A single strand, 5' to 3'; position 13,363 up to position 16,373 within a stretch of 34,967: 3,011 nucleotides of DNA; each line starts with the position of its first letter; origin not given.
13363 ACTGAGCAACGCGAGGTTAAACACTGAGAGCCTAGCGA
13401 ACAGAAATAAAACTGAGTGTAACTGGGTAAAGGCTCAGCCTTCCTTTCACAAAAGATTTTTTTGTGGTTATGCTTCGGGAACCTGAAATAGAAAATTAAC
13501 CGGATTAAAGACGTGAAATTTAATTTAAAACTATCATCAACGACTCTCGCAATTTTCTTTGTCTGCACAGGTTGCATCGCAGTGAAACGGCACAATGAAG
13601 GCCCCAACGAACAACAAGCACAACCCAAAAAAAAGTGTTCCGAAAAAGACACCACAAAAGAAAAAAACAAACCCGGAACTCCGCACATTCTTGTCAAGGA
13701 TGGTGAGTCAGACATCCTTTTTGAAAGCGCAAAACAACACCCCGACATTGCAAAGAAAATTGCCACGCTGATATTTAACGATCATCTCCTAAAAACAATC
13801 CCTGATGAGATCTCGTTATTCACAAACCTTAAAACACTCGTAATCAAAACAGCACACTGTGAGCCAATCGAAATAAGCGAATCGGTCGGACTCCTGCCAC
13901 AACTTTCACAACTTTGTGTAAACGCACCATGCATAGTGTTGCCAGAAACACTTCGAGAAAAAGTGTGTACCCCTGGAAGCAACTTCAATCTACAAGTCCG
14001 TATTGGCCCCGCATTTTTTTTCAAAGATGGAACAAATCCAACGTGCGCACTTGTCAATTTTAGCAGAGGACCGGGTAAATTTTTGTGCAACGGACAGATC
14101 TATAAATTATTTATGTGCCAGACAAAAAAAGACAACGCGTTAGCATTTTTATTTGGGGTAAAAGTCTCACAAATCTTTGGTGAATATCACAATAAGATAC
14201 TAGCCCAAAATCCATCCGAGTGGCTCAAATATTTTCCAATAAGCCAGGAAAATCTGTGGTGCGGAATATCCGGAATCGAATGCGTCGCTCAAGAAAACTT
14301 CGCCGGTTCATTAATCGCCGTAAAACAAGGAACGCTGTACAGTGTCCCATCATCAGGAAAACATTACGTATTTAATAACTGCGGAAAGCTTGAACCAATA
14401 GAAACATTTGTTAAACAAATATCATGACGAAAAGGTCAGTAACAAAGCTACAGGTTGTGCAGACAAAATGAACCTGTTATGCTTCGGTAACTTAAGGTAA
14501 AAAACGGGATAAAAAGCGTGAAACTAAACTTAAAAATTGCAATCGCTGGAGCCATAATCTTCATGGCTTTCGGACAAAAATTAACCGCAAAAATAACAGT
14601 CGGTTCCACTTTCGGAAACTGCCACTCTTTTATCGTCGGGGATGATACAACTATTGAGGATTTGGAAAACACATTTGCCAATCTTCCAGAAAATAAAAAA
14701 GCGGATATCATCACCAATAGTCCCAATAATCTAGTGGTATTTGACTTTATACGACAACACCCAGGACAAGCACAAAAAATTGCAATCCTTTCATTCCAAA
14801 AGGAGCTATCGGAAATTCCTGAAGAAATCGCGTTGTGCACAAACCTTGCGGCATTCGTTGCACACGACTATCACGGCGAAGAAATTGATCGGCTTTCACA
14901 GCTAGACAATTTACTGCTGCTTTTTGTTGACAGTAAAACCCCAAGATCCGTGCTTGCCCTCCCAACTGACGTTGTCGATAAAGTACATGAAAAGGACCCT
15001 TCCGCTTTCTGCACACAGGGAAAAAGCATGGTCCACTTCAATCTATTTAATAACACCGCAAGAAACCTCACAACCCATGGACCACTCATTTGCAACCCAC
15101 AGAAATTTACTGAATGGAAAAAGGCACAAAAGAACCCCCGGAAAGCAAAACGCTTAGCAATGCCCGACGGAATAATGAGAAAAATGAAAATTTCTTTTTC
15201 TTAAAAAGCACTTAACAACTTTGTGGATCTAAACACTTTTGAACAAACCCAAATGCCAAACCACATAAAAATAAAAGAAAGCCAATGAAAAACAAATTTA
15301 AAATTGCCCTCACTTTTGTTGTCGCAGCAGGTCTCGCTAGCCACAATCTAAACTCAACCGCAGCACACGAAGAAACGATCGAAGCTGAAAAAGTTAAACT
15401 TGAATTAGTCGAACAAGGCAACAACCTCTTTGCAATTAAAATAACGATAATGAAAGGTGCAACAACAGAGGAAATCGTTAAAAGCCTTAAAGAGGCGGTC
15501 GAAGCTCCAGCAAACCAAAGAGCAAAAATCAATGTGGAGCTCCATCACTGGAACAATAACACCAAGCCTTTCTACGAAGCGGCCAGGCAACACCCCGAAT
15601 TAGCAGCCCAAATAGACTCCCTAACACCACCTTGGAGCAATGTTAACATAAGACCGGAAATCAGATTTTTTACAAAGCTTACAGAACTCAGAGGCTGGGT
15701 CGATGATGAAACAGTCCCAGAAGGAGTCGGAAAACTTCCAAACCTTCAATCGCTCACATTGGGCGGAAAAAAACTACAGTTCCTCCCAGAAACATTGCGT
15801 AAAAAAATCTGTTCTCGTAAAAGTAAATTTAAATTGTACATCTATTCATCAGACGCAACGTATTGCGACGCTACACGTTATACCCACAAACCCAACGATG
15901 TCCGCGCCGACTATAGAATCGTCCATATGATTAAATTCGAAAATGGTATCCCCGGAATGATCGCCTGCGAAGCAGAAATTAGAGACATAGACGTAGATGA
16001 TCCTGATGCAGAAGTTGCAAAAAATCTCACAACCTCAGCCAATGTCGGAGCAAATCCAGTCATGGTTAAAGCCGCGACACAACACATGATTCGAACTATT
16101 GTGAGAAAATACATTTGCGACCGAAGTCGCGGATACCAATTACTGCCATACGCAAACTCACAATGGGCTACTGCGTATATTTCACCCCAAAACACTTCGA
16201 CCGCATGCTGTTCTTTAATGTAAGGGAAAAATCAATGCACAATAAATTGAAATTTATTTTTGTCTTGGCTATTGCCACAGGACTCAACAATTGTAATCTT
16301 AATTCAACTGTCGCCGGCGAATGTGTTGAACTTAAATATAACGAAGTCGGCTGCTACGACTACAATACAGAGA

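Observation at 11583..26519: Fourteen-copy tandem array of an unrecognised secreted protein family (family D) with a fixed scaffold and variable ends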

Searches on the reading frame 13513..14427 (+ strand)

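Call 4: search_protein_families(library=pfam, proteins=[window:13513-14427:+], max_evalue=1)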
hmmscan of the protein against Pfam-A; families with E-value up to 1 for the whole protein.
window:13513-14427:+ (304 aa): 1 family
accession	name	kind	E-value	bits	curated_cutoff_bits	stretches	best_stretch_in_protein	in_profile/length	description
PF23598.1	LRR_14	-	0.057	12.6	40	1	92-147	58-110/353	Leucine-rich repeat region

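Call 5: search_protein_families(library=ncbifam, proteins=[window:13513-14427:+], max_evalue=1)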
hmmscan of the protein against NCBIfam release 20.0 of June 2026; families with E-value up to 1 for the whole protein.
window:13513-14427:+ (304 aa): 1 family
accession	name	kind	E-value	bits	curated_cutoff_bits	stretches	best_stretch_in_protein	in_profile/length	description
NF041381.1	XopAC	subfamily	0.28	9.8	450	1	92-145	101-154/451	XopAC/AvrAC family type III secretion system effector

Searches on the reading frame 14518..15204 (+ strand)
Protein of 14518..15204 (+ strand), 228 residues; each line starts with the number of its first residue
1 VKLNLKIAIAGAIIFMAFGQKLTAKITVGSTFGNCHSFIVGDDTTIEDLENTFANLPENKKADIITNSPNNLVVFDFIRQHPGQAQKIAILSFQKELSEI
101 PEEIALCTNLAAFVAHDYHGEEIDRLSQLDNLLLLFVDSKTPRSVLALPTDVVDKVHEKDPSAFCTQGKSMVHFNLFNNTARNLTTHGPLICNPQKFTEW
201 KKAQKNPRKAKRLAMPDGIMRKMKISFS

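Call 4: search_protein_families(library=pfam, proteins=[window:14518-15204:+], max_evalue=1)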
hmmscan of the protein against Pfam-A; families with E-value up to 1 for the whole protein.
window:14518-15204:+ (228 aa): 1 family
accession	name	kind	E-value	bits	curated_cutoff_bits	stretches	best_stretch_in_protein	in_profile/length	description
PF06859.18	Bin3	-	0.13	13.3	27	1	175-211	24-60/109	Bicoid-interacting protein 3 (Bin3)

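Call 5: search_protein_families(library=ncbifam, proteins=[window:14518-15204:+], max_evalue=1)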
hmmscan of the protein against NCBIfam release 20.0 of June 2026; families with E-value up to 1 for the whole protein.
window:14518-15204:+ (228 aa): 0 families

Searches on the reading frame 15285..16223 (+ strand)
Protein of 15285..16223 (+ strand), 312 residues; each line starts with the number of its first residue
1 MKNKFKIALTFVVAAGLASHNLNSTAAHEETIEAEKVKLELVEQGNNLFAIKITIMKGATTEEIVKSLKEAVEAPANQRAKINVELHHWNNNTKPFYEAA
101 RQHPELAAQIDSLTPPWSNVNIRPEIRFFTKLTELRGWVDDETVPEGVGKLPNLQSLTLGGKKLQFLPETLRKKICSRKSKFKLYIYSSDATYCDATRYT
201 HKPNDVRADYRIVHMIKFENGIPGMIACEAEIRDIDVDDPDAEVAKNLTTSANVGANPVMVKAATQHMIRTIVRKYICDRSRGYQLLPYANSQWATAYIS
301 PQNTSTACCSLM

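Call 4: search_protein_families(library=pfam, proteins=[window:15285-16223:+], max_evalue=1)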
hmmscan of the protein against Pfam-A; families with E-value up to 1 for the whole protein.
window:15285-16223:+ (312 aa): 2 families
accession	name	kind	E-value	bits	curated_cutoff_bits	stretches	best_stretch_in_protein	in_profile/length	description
PF22947.2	ULD_3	-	0.011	16.3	27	1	42-91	12-58/115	Leucine--tRNA ligase, ubiquitin-like domain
PF01883.24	FeS_assembly_P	-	0.52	11.1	23.5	0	42-75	31-64/73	Iron-sulfur cluster assembly protein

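Call 5: search_protein_families(library=ncbifam, proteins=[window:15285-16223:+], max_evalue=1)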
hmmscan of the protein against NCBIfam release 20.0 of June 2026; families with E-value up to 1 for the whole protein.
window:15285-16223:+ (312 aa): 1 family
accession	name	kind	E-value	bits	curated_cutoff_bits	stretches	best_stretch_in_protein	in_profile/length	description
TIGR03540.1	DapC_direct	equivalog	0.097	11.6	593.25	1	33-99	16-82/383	LL-diaminopimelate aminotransferase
